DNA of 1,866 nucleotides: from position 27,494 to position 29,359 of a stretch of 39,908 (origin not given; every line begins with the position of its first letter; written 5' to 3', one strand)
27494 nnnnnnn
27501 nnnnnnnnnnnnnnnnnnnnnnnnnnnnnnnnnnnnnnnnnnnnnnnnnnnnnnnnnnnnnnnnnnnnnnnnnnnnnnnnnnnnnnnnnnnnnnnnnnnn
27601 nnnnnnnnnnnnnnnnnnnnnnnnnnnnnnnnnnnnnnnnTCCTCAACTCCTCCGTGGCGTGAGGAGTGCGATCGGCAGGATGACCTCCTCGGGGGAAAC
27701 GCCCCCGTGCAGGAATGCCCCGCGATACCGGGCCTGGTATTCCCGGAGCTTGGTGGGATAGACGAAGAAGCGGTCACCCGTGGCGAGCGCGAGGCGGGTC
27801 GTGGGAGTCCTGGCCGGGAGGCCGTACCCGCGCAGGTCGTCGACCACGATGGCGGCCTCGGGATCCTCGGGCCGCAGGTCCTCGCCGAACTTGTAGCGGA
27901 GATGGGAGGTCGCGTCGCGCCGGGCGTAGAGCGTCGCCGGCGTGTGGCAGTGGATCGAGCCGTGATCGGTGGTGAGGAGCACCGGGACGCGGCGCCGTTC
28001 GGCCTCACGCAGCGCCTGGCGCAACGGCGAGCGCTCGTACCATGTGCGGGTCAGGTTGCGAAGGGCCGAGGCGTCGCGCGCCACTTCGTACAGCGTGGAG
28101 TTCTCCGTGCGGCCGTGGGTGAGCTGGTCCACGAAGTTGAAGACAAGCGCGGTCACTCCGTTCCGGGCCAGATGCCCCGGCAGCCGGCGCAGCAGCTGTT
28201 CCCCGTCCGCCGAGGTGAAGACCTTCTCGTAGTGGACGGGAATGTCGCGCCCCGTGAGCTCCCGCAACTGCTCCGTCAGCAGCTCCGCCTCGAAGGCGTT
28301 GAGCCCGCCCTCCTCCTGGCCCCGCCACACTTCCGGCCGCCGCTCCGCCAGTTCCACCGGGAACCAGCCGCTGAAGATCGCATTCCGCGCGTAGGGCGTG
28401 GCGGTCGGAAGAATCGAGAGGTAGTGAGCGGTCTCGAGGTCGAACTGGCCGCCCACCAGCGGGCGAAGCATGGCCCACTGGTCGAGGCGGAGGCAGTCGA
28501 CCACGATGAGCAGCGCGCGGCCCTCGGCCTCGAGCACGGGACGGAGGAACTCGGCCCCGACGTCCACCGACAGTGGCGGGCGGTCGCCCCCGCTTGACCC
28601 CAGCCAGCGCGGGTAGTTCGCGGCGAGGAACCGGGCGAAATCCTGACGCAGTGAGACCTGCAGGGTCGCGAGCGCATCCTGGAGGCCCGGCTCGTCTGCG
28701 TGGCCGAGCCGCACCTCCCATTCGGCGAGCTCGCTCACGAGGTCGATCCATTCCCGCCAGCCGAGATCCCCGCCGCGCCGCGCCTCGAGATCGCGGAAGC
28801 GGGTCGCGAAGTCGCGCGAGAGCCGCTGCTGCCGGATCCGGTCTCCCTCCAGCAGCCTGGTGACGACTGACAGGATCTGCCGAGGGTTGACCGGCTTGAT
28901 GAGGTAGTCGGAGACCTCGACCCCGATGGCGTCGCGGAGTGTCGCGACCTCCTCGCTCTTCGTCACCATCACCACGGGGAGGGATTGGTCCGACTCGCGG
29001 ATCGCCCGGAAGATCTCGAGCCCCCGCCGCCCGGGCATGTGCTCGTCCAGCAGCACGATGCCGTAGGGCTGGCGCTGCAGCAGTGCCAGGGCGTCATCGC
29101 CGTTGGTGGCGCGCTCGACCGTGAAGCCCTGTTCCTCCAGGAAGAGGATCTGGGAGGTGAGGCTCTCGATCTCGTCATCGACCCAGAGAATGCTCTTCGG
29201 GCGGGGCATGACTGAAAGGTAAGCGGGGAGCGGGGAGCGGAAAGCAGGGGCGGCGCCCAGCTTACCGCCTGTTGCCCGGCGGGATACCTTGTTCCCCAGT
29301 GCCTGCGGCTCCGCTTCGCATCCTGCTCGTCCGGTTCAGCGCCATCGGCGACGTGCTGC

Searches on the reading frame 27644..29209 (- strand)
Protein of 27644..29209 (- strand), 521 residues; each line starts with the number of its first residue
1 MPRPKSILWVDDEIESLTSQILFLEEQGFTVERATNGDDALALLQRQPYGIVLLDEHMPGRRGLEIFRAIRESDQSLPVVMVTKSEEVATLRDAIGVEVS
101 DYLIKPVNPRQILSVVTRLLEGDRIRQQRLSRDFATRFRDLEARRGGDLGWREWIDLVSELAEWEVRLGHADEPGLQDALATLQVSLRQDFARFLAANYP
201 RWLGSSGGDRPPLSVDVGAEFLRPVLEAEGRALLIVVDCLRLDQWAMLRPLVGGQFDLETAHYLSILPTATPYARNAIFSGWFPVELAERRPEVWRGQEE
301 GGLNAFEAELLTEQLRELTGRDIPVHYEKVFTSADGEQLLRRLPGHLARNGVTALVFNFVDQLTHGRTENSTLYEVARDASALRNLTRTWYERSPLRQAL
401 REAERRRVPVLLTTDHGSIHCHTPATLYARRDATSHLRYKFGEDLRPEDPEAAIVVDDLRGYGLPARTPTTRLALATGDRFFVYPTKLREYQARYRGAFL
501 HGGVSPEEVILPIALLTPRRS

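Call 5: search_protein_families(library=pfam, proteins=[window:27644-29209:-], max_evalue=0.01)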
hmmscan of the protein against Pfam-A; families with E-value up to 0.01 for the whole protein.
window:27644-29209:- (521 aa): 2 families
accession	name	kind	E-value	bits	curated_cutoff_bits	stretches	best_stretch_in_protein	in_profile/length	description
PF00072.30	Response_reg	-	2.7e-24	85.9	30.2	1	7-116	1-110/111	Response regulator receiver domain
PF08665.17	PglZ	-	7.2e-17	62.4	25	1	231-424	2-178/179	PglZ domain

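Call 9: search_solved_structures(query=window:27644-29209:-, max_evalue=0.01, show_alignments=2)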
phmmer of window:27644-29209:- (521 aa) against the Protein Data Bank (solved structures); distinct sequences matched with E-value up to 0.01: 251 (the best 60 are shown).
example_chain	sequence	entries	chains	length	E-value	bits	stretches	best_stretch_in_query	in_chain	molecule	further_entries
8ted_A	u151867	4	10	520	3.3e-108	365.5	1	7-519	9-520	Response regulator receiver protein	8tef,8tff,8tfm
8p6f_A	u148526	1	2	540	3.8e-108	365.3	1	6-519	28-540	Response regulator receiver domain-containing protein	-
8thp_A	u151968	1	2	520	1.6e-107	363.2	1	7-519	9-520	Response regulator receiver protein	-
7pv7_D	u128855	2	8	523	7.8e-103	347.8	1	3-519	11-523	Response regulator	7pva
7pvk_A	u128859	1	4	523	3.9e-102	345.5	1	3-519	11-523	Response regulator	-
5x5j_A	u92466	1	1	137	1.1e-12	50.3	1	5-121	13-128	AdeR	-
5xjp_A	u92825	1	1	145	1.3e-12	50.1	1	5-121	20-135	AdeR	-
4uhj_A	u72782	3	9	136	1.4e-12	50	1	6-131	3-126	TRANSCRIPTIONAL REGULATORY PROTEIN CPXR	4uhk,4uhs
1mvo_A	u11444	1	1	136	1.5e-12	49.9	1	5-127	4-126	PhoP response regulator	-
7cci_A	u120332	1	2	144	9e-12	47.3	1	5-121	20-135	AdeR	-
9of7_A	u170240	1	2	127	9.7e-12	47.3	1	6-123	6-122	PmrA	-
8imw_A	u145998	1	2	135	1.1e-11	47.1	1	6-128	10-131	Transcriptional regulator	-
9of5_A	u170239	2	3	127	1.3e-11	46.8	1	6-123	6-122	PmrA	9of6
4hnr_A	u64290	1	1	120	1.6e-11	46.5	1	7-120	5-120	Chemotaxis protein CheY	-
4h60_A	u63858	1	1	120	1.6e-11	46.5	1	7-120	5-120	Chemotaxis protein CheY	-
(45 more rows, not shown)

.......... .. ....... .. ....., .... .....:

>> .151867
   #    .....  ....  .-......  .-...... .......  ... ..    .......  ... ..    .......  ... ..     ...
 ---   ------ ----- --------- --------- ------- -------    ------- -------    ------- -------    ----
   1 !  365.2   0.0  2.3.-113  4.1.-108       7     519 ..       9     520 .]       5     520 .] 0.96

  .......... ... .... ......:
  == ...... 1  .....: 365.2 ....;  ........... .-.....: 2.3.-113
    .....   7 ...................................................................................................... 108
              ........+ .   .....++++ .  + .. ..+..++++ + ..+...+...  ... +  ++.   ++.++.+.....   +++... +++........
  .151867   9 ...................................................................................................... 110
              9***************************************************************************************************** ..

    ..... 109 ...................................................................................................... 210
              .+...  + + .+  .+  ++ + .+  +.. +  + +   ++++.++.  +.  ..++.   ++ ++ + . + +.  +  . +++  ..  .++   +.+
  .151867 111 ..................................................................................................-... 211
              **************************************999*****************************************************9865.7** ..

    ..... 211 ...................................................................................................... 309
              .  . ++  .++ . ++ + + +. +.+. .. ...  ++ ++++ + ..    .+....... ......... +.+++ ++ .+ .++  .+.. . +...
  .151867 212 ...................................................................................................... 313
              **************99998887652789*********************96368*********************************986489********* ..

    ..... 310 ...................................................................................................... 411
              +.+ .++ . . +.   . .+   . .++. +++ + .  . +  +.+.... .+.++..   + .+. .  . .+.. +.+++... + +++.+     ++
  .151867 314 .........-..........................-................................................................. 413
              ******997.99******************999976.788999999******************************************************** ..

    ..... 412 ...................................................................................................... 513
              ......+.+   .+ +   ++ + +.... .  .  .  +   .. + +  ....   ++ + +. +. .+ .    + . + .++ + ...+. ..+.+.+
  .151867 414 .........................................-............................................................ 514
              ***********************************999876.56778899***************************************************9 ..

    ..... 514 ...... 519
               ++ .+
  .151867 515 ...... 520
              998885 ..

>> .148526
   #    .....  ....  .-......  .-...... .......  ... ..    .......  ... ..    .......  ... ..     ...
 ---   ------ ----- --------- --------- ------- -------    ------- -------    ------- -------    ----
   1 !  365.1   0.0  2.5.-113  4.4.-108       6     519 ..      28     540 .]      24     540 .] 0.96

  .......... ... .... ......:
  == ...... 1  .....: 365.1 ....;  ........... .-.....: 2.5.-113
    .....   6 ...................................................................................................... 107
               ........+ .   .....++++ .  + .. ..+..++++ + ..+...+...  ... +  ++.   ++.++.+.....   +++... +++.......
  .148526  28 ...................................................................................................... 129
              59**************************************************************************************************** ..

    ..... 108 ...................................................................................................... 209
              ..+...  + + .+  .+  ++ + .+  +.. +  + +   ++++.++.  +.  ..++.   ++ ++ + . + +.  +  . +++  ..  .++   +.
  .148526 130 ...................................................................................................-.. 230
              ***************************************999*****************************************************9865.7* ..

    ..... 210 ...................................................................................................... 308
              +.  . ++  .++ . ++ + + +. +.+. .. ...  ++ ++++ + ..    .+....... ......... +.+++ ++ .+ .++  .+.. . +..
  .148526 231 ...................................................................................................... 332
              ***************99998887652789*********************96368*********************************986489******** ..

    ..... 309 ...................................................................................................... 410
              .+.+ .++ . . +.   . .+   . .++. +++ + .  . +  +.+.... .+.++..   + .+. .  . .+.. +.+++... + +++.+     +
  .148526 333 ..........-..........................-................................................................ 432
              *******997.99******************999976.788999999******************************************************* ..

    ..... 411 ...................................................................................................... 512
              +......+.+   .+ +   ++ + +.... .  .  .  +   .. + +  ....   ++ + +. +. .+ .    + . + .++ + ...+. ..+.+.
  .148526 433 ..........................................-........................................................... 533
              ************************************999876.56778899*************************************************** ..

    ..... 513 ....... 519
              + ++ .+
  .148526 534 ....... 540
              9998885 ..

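Call 10: search_protein_families(library=ncbifam, proteins=[window:27644-29209:-], max_evalue=0.001)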
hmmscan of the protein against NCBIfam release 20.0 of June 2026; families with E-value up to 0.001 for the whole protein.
window:27644-29209:- (521 aa): 87 families (the best 25 are shown)
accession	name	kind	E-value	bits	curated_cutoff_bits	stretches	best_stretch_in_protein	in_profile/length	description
NF052313.1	T9SS_RR_PorX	equivalog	1.3e-152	509.2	300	1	6-519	2-513/513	T9SS response regulator signal transducer PorX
NF033449.0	BREX_PglZ_3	exception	2.7e-22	78.8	250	1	151-513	302-638/642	BREX-3 system phosphatase PglZ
NF047793.1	ResRegPgtA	equivalog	1.5e-19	70.1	650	1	5-132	6-130/414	two-component system response regulator PgtA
NF007005.1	PRK09468.1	equivalog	4.8e-18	65.5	331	1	5-120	4-119/237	osmolarity response regulator transcription factor OmpR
NF008469.0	PRK11361.1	equivalog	5.3e-16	58.3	714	1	5-138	5-140/461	acetoacetate metabolism transcriptional regulator AtoC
TIGR01387.1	cztR_silR_copR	subfamily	6.5e-16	58.6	279.2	1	8-128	2-122/218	heavy metal response regulator transcription factor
NF051870.1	NAssimRespRegNtrX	equivalog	8.8e-16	57.8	600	1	6-128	3-127/452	nitrogen assimilation response regulator NtrX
NF007982.1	PRK10710.1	equivalog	2.6e-15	56.6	380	1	5-128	8-130/235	envelope stress response regulator BaeR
NF008296.0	PRK11083.1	equivalog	2.1e-14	53.5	273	1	5-123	4-121/228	two-component system response regulator CreB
TIGR02154.1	PhoB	equivalog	2.3e-14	53.2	296.2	1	5-121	3-121/226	phosphate regulon transcriptional regulator PhoB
NF007969.0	PRK10693.1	equivalog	2.4e-14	53.1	329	1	5-110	8-113/337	two-component system response regulator RssB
NF040689.1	MtrAB_MtrA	equivalog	3.9e-14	52.5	300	1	7-127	1-121/219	MtrAB system response regulator MtrA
NF045505.1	RR_RssB_Pseudo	equivalog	9.6e-14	51.2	700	1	7-128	8-130/394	two-component system response regulator RssB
NF053512.1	nitric_RR_NosR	exception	1.2e-13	50.9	400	1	7-129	1-124/422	response regulator c-di-GMP phosphodiesterase, NosR family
NF033117.2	vanR_ACDEGLN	exception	1.3e-13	51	350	1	7-117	1-110/226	VanR-ABDEGLN family response regulator transcription factor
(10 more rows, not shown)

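Call 11: find_homologous_proteins(query=window:27644-29209:-, max_evalue=1e-20)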
Query window:27644-29209:- (521 aa): 7993 proteins with E <= 1e-20 among 8000 candidates; the best 120 are listed.
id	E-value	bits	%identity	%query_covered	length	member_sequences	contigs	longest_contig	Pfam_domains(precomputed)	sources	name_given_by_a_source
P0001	0.0e+0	1135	97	100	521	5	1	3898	PF00072.31,PF08665.18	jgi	jgi:CheY-like chemotaxis protein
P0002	0.0e+0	1070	91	100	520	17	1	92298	PF00072.31,PF08665.18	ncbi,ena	-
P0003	0.0e+0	1061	90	100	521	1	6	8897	PF00072.31,PF08665.18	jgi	jgi:CheY-like chemotaxis protein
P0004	0.0e+0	1051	89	100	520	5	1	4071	PF00072.31,PF08665.18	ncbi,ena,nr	ncbi:MAG TPA: response regulator [Gemmatimonadales bacterium]|nr:response regulator [Gemmatimonadale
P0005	2.4e-283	958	81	100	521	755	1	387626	PF00072.31,PF08665.18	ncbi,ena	-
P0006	2.6e-283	958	80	100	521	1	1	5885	PF00072.31,PF08665.18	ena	-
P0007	3.5e-282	954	79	100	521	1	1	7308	PF00072.31,PF08665.18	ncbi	-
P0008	6.9e-282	953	79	100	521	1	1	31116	PF00072.31,PF08665.18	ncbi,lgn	-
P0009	1.1e-281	953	80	100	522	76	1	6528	PF00072.31,PF08665.18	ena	-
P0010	3.9e-280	948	80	100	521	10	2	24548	PF00072.31,PF08665.18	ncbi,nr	ncbi:MAG: PglZ domain-containing protein [Gemmatimonadales bacterium]|nr:PglZ domain-containing prot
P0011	4.3e-280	948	80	100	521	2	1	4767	PF00072.31,PF08665.18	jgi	jgi:DNA-binding response OmpR family regulator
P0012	4.3e-280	948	81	100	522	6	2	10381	PF00072.31,PF08665.18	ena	-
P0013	6.7e-280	947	79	100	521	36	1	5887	PF00072.31,PF08665.18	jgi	jgi:DNA-binding response OmpR family regulator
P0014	9.5e-280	946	80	100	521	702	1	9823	PF00072.31,PF08665.18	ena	-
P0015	1.3e-279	946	80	100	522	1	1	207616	PF00072.31,PF08665.18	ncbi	-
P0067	1.3e-270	916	76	100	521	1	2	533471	PF00072.31,PF08665.18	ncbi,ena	-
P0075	8.1e-270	914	78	100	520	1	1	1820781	PF00072.31,PF08665.18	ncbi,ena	-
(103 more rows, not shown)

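Call 13: find_encoding_contigs(protein=P0075, flank=10000, max_places=2)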
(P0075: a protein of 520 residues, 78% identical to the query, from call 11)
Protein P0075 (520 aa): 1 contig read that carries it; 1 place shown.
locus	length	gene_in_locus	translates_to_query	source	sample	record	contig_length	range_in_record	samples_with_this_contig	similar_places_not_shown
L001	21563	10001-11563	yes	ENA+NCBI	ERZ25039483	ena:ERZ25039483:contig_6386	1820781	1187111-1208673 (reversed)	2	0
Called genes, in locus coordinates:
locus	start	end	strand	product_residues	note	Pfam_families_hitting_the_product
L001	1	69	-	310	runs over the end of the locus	PF00551:Formyl_trans_N, PF02911:Formyl_trans_C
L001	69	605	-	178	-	PF01327:Pep_deformylase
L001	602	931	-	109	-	PF02699:YajC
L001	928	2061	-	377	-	PF01702:TGT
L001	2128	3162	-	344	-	PF02547:Queuosine_synth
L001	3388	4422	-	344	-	PF05496:RuvB_N, PF06068:TIP49 (faint), PF01078:Mg_chelatase (faint), PF00004:AAA, PF07728:AAA_5 (faint), PF17864:AAA_lid_4, PF05491:WHD_RuvB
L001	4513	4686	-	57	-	-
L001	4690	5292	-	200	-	PF01330:RuvA_N, PF14520:HHH_5, PF07499:RuvA_C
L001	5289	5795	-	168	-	PF02075:RuvC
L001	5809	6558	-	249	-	PF20772:TACO1_YebC_N, PF01709:Transcrip_reg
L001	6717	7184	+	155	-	PF27226:AF_1845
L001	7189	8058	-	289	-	PF13481:AAA_25, PF03796:DnaB_C, PF06745:ATPase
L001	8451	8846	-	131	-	-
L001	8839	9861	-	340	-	PF01075:Glyco_transf_9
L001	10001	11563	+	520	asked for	PF00072:Response_reg, PF08665:PglZ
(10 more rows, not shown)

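Call 14: find_encoding_contigs(protein=P0067, flank=10000, max_places=2)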
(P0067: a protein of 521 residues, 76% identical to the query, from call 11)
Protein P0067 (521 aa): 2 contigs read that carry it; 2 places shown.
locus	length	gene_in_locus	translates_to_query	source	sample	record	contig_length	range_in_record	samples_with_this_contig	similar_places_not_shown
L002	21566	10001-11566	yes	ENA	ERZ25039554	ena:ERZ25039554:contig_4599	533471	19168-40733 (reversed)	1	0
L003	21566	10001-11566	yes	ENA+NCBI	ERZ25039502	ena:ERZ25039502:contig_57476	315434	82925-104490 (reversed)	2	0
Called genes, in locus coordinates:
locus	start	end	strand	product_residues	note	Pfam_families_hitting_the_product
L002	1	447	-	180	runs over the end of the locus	PF01327:Pep_deformylase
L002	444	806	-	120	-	PF02699:YajC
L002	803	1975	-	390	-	PF01702:TGT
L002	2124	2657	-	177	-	PF12867:DinB_2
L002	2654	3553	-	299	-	PF02547:Queuosine_synth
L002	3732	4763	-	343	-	PF05496:RuvB_N, PF00004:AAA, PF17864:AAA_lid_4, PF05491:WHD_RuvB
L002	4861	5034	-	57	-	-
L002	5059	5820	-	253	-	PF05050:Methyltransf_21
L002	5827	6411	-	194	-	PF01330:RuvA_N, PF14520:HHH_5, PF07499:RuvA_C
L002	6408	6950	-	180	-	PF02075:RuvC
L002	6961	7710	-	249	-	PF20772:TACO1_YebC_N, PF01709:Transcrip_reg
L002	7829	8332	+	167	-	PF27226:AF_1845 (weak)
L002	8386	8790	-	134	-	-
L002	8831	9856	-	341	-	PF01075:Glyco_transf_9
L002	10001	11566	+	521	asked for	PF00072:Response_reg, PF08665:PglZ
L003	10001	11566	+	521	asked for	PF00072:Response_reg, PF08665:PglZ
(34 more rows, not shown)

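Call 29: find_related_loci(query=A1, collection=genome_contigs, flank=10000)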
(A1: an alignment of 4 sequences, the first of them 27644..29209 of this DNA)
Query A1 (521 aa) in genome_contigs; peptide patterns used: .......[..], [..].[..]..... (x = any residue, [..] = any of these).
600 stretches matched a pattern (row limit reached: there are more); 595 encode a relative of the query (tblastn E <= 1e-3); the best 80 are kept; 80 distinct loci.
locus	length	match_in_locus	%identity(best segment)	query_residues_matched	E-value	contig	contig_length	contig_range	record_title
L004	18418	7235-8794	79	1-520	0e+0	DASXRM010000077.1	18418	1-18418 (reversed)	MAG TPA_asm: Gemmatimonadales bacterium isolate SMAG_U4640 k141_180427, whole genome shotgun sequence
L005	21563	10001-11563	79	1-521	0e+0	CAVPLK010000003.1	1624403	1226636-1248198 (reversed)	MAG: uncultured Gemmatimonadales bacterium isolate MFD09964.bin.1.362 genome assembly, contig: contig_3919, whole genome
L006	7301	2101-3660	76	1-520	0e+0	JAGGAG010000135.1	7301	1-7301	MAG: Gemmatimonadetes bacterium isolate CTSoil_084 scaffold_7705, whole genome shotgun sequence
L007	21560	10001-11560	76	1-520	0e+0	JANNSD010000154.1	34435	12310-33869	MAG: Gemmatimonadota bacterium isolate SOY_31_metabat_278 SOY_31_k141_2140416, whole genome shotgun sequence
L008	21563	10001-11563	75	1-520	0e+0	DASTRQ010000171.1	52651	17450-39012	MAG TPA_asm: Gemmatimonadales bacterium isolate SMAG_U2258 k141_1063410, whole genome shotgun sequence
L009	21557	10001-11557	67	1-519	0e+0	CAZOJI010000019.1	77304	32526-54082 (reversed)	MAG TPA_asm: uncultured Gemmatimonadaceae bacterium isolate SRP141376_co2_135 genome assembly, contig: NODE_834_length_7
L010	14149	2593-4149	66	1-519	0e+0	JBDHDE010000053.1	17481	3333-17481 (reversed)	MAG: Gemmatimonadota bacterium isolate M8-32_Bin_184 M8-32_Bin_184_scaffold_9385, whole genome shotgun sequence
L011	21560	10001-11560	68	1-520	0e+0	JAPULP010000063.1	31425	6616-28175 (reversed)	MAG: Gemmatimonadetes bacterium isolate KW1-S21_193 KW1-S21_193_cg63, whole genome shotgun sequence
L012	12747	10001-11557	67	1-519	0e+0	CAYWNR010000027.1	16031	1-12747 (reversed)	MAG TPA_asm: uncultured Gemmatimonadaceae bacterium isolate SRP214966_co3_52 genome assembly, contig: NODE_5357_length_1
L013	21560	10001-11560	60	1-520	0e+0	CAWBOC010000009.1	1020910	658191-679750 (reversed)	MAG: uncultured Gemmatimonadaceae bacterium isolate MFD09206.bin.1.40 genome assembly, contig: contig_3979, whole genome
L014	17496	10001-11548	58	4-520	0e+0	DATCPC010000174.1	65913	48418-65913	MAG TPA_asm: Gemmatimonadaceae bacterium isolate SMAG_U7217 k141_246170, whole genome shotgun sequence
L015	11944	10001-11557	58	2-519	0e+0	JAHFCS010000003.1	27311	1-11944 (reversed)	MAG: Gemmatimonadetes bacterium isolate nzgw227 NODE_2623_length_27312_cov_2.617116, whole genome shotgun sequence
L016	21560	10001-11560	58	1-520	0e+0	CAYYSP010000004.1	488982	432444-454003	MAG TPA_asm: uncultured Gemmatimonadaceae bacterium isolate SRP344714_co2_405 genome assembly, contig: NODE_12_length_48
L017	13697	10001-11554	58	2-520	0e+0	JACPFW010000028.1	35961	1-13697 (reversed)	MAG: Gemmatimonadetes bacterium isolate NC_groundwater_371_Ag_B-0.1um_67_16 GD18-4_B1_scaffold_693910, whole genome shot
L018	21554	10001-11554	57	2-520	0e+0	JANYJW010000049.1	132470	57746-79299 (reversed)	MAG: Gemmatimonas sp. isolate GL140_4_metabinner_26 GL140_4_k141_3177099, whole genome shotgun sequence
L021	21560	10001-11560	55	1-520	0e+0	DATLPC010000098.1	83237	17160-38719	MAG TPA_asm: Gemmatimonadaceae bacterium isolate SMAG_U13842 k141_4410130, whole genome shotgun sequence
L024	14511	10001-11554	57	2-520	0e+0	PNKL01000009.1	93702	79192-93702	MAG: Gemmatimonas sp. isolate PR.004 PR_1000058_93702, whole genome shotgun sequence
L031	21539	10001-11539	54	7-519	4e-174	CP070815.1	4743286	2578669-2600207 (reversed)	MAG: Gemmatimonadota bacterium isolate bin118 chromosome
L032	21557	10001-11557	53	2-519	2e-173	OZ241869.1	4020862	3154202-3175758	MAG: Longimicrobiales bacterium isolate 4d932f89-bb95-4433-bef4-8436000ce683 genome assembly, chromosome: 1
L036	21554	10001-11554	53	3-519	5e-170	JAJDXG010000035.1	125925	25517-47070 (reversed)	MAG: Gemmatimonadetes bacterium isolate jk18x27bins.12 k141_856818, whole genome shotgun sequence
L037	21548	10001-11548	54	5-519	4e-173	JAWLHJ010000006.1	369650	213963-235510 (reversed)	MAG: Longimicrobiales bacterium isolate 30dZY2.bin.58 NODE_55_length_369650_cov_33.548225, whole genome shotgun sequence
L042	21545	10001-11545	53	5-519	3e-163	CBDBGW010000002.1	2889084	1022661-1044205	MAG: Longimicrobiales bacterium isolate e50cd360-cd7c-427b-8661-79c54124e026 genome assembly, contig: chromosome_2, whol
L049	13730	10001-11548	41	6-520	3e-132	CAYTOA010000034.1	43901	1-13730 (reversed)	MAG TPA_asm: uncultured Chitinophagaceae bacterium isolate binchicken_co241_368 genome assembly, contig: NODE_765_length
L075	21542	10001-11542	40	7-520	8e-122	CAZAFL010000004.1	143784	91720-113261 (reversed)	MAG TPA_asm: uncultured Chlorobiaceae bacterium isolate binchicken_co185_181 genome assembly, contig: NODE_133_length_14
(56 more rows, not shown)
